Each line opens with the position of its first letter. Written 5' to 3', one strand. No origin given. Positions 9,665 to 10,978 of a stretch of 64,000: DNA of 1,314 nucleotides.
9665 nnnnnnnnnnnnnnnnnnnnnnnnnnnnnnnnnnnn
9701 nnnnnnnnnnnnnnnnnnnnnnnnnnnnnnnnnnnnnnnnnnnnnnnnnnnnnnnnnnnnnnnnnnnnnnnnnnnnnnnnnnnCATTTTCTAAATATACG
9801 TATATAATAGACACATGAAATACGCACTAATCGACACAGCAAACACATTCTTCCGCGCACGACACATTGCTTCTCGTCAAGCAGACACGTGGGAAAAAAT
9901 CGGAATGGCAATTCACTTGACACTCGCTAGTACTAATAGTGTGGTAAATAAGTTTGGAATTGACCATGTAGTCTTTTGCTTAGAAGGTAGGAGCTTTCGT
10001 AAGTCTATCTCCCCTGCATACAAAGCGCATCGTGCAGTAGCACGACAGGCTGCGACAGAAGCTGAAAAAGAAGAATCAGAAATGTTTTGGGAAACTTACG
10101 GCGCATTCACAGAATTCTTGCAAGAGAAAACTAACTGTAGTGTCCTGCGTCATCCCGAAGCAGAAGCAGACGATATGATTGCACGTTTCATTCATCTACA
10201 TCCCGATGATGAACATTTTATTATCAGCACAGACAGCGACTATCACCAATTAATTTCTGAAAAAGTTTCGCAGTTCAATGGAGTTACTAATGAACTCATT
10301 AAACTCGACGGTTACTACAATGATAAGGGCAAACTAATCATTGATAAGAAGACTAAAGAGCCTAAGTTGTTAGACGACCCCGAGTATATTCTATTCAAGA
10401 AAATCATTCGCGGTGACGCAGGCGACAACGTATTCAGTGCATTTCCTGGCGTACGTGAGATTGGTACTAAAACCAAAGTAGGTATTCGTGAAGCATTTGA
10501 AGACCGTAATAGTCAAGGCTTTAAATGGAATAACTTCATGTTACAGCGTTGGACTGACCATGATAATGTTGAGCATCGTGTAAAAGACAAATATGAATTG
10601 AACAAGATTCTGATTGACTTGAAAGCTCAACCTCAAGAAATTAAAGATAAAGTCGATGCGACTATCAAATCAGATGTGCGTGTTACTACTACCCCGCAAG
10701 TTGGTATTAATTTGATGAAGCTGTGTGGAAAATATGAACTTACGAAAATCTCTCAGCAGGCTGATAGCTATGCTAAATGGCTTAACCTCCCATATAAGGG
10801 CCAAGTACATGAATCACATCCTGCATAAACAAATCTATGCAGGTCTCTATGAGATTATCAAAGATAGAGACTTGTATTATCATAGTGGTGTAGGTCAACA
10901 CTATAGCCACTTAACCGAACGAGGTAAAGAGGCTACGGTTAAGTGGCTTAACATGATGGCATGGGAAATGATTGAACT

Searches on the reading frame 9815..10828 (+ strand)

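Call 16: search_protein_families(library=pfam, proteins=[window:9815-10828:+], max_evalue=0.001)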
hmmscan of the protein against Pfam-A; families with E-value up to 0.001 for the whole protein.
window:9815-10828:+ (337 aa): 1 family
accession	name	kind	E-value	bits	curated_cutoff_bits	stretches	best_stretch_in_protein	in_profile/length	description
PF02739.22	5_3_exonuc_N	-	1.2e-17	64.5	34.3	1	3-159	2-150/164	5'-3' exonuclease, N-terminal resolvase-like domain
